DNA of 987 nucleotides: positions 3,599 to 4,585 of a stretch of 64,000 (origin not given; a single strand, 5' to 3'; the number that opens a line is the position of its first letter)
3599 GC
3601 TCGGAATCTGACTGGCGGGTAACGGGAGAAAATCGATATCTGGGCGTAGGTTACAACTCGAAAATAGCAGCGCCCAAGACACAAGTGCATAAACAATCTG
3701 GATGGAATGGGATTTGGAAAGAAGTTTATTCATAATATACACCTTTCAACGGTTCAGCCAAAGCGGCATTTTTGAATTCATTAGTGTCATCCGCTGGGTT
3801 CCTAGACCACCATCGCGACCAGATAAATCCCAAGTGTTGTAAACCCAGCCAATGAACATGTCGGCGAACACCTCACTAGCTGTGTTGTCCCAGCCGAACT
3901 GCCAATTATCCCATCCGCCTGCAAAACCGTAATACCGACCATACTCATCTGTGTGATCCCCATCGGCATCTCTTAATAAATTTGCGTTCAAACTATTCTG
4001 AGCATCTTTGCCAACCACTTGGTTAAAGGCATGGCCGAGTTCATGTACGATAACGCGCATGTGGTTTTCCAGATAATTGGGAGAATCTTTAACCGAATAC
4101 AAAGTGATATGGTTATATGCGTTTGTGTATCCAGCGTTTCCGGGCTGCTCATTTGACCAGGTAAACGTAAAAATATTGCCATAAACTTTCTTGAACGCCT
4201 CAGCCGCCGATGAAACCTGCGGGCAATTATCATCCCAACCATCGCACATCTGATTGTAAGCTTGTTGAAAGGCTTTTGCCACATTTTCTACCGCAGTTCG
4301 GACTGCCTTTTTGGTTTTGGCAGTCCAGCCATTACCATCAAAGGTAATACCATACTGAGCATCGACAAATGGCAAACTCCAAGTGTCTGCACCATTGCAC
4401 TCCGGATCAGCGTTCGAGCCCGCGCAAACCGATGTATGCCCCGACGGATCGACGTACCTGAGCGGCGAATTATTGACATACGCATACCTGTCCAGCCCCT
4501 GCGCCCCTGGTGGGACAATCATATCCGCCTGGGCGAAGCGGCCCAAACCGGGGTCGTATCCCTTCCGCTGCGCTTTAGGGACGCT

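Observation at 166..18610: rhs polymorphic-toxin locus: one full-length Rhs plus five displaced C-terminal toxin cassettes, each with its own low-GC immunity gene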

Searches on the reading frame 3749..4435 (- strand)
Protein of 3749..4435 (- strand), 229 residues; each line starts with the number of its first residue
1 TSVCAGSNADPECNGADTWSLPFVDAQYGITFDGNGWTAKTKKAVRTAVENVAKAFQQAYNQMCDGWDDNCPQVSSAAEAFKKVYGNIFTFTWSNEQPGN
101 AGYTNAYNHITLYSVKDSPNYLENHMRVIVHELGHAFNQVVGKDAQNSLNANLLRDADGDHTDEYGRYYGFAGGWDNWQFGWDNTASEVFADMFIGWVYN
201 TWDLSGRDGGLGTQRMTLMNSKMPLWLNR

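Call 24: search_protein_families(library=pfam, proteins=[window:3749-4435:-], max_evalue=5)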
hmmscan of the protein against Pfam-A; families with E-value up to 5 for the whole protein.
window:3749-4435:- (229 aa): 1 family
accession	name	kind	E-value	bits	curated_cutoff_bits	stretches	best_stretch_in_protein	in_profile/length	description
PF01432.26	Peptidase_M3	-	0.063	13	27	1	103-150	216-265/457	Peptidase family M3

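Call 26: search_solved_structures(query=window:3749-4435:-, max_evalue=5)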
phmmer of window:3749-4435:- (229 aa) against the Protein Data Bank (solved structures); distinct sequences matched with E-value up to 5: 5.
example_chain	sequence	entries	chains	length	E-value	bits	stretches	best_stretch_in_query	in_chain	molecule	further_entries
1rin_A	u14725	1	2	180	0.21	14.4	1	23-82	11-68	PEA LECTIN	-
1bqp_A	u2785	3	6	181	0.29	14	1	23-82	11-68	PROTEIN (LECTIN) | PEA LECTIN ALPHA CHAIN | PEA LECTIN, ALPHA CHAIN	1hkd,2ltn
1ofs_A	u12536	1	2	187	0.31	13.9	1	23-82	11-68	PEA LECTIN ALPHA CHAIN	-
1ith_A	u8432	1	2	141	0.33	13.8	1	90-192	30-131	HEMOGLOBIN (CYANO MET)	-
1bjf_A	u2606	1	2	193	0.75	12.6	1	62-92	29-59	NEUROCALCIN DELTA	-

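Call 27: find_homologous_proteins(query=window:3749-4435:-, max_evalue=0.001)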
Query window:3749-4435:- (229 aa): 19 proteins with E <= 0.001 among 161 candidates.
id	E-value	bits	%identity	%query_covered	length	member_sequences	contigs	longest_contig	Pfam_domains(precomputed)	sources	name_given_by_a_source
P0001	8.7e-158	541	100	100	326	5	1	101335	-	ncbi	-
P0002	4.7e-74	267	56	99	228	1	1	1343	-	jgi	jgi:hypothetical protein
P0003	7.0e-55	204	51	88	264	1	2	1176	-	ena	-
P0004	1.1e-47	181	63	55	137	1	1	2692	-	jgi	jgi:hypothetical protein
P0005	1.7e-37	147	47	65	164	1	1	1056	-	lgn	-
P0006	1.0e-31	129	43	66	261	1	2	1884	-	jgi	jgi:hypothetical protein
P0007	7.4e-14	70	33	65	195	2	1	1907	-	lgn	-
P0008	1.7e-12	66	33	88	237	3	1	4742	-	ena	-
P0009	2.3e-10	59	34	77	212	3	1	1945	-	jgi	jgi:hypothetical protein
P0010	1.3e-9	56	28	90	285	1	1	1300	-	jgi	jgi:hypothetical protein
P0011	4.1e-9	55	34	51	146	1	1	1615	-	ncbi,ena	-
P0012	5.4e-9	54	39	43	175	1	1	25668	-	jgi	jgi:hypothetical protein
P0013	7.9e-9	54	41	43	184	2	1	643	-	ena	-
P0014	1.1e-6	47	31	57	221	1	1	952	-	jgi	jgi:hypothetical protein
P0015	1.3e-6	46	37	43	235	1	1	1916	-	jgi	jgi:hypothetical protein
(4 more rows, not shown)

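Call 28: find_encoding_contigs(protein=P0001, flank=10000, max_places=3)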
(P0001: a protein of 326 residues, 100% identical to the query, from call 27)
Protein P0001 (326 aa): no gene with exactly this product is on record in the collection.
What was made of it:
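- Tried and rejected: Source contig: exact-protein look-up of the NCBI source contig failed for P0001 (call 28).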

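Call 32: find_encoding_contigs(protein=P0021, flank=8000, max_places=4)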
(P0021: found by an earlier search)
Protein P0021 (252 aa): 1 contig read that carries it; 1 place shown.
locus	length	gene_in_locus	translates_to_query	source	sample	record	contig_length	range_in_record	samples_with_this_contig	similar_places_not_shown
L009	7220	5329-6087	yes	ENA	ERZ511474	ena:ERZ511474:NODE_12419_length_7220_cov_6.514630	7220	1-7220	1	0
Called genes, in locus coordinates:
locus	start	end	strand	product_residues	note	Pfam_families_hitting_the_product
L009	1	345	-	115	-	?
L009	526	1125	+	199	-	-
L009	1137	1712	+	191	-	-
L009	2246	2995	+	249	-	-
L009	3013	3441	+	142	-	-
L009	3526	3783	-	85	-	-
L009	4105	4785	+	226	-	-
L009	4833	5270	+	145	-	-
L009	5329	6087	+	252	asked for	-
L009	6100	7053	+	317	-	-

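Call 50: find_encoding_contigs(protein=P0012, flank=6000, max_places=2)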
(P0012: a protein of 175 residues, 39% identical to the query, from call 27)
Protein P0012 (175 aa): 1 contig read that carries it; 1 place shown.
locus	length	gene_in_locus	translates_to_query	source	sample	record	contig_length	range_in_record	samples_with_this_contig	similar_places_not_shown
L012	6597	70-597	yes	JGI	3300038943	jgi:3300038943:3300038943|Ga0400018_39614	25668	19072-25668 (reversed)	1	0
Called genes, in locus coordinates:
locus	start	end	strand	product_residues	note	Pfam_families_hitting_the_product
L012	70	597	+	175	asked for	-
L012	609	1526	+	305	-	-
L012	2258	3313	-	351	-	PF02504:FA_synthesis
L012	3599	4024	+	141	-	PF02036:SCP2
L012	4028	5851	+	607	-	PF02730:AFOR_N, PF01314:AFOR_C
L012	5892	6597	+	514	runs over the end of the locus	PF03853:YjeF_N, PF01256:Carb_kinase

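Call 51: find_encoding_contigs(protein=P0008, flank=5000, max_places=2)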
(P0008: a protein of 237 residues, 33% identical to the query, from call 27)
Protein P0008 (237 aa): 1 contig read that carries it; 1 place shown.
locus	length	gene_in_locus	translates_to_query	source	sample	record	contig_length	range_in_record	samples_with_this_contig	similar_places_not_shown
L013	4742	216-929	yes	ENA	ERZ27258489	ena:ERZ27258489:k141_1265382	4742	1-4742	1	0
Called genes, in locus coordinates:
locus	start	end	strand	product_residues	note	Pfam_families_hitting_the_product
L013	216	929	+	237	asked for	-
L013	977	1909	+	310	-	-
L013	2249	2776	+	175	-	-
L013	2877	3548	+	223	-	PF01386:Ribosomal_L25p, PF14693:Ribosomal_TL5_C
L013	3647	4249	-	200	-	PF00293:NUDIX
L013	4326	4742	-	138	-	?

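Call 69: predict_structure(alignment_id=A4)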
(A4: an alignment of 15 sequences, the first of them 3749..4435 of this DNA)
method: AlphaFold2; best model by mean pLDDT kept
length: 229 residues; sequences in the alignment: 15
mean_pLDDT: 84.3   pTM: 0.83
mean pLDDT of the five models: 84.3, 83.7, 83.4, 83.3, 82.4
residues with pLDDT >= 90: 123; 70-90: 66; 50-70: 21; < 50: 19
segments of 3 or more residues with pLDDT < 50: 1-10, 12-20
pLDDT, mean of each block of 10 residues (from residue 1): 46 45 77 93 96 96 78 89 96 89 96 88 91 98 95 74 73 72 87 95 79 92 91
secondary structure, 60 per line:
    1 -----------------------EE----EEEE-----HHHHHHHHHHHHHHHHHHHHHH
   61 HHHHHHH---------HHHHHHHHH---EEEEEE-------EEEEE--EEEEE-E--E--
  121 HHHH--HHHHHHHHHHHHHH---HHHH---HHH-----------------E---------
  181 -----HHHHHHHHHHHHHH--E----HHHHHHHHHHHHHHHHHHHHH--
elements in order: E30-33 H39-67 H77-85 E89-94 E102-106 E109-113 H121-124 H127-140 H144-147 H186-199 H207-227

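Call 71: fold_search(model_id=the predicted structure, library=pdb)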
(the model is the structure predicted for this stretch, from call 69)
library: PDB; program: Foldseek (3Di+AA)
matches with E <= 10: 84; with E <= 0.001: 0
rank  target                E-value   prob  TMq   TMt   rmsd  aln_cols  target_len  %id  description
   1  1zxv_A                4.0e-02  0.85  0.36  0.14   9.5       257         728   13  X-Ray Crystal Structure of the Anthrax Lethal Factor Bound to a Small Molecule Inhibitor, BI-MFM3, 3-{5-[5-(4-Chloro-p (released 2005-07-05)
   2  4ar8_B                5.5e-02  0.51  0.27  0.19  12.4       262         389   12  Crystal structure of the peptidase domain of collagenase T from Clostridium tetani complexed with the peptidic inhibit (released 2013-06-05)
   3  1pwp_B                5.8e-02  0.77  0.36  0.14   8.5       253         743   12  Crystal Structure of the Anthrax Lethal Factor complexed with Small Molecule Inhibitor NSC 12155 (released 2004-01-13)
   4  1pww_B                7.6e-02  0.77  0.36  0.14   9.9       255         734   14  Crystal structure of Anthrax Lethal Factor active site mutant protein complexed with an optimised peptide substrate in (released 2004-01-27)
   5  1eb6                  9.4e-02  0.82  0.33  0.41   9.1       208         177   14  Deuterolysin from Aspergillus oryzae (released 2001-11-23)
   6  7z5u                  1.1e-01  0.47  0.31  0.21  12.4       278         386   10  Crystal structure of the peptidase domain of collagenase G from Clostridium histolyticum in complex with a hydroxamate-b (released 2022-11-09)
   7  2y6i_A                1.4e-01  0.38  0.30  0.13  13.6       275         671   11  Crystal Structure of Collagenase G from Clostridium histolyticum in complex with Isoamylphosphonyl-Gly-Pro-Ala at 3.25 (released 2011-09-28)
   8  4arf_A                2.0e-01  0.63  0.41  0.27   9.6       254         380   13  CRYSTAL STRUCTURE OF THE PEPTIDASE DOMAIN OF COLLAGENASE H FROM CLOSTRIDIUM HISTOLYTICUM IN COMPLEX WITH THE PEPTIDIC  (released 2013-06-05)
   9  7zoc                  2.7e-01  0.44  0.35  0.24  10.1       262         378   13  Crystal structure of the peptidase domain of collagenase H from Clostridium histolyticum in complex with N-aryl-2-alkylm (released 2023-05-10)
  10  4are                  2.8e-01  0.33  0.32  0.13  12.7       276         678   10  Crystal structure of the collagenase Unit of collagenase G from Clostridium histolyticum at 2.19 angstrom resolution. (released 2013-06-05)
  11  1g12                  5.9e-01  0.33  0.30  0.39  12.2       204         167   10  ZINC PEPTIDASE FROM GRIFOLA FRONDOSA (released 2001-03-14)
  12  7xyo_A                6.5e-01  0.13  0.25  0.14  13.7       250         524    8  Crystal Structure of a M61 aminopeptidase family member from Myxococcus fulvus (released 2023-06-07)
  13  6fpc_B                6.9e-01  0.30  0.33  0.39  16.1       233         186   10  Structure of the PRO-PRO endopeptidase (PPEP-2) from Paenibacillus alvei (released 2018-05-30)
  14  5ab2_B                8.1e-01  0.16  0.29  0.10  14.4       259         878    9  Crystal structure of aminopeptidase ERAP2 with ligand (released 2015-09-30)
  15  4gaa_A                1.4e+00  0.30  0.23  0.10   4.6       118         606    9  Structure of Leukotriene A4 hydrolase from Xenopus laevis complexed with inhibitor bestatin (released 2013-06-12)
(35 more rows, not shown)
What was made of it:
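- On Zincin metallopeptidase (tip D): Foldseek support is weak, E 0.04 (call 71).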
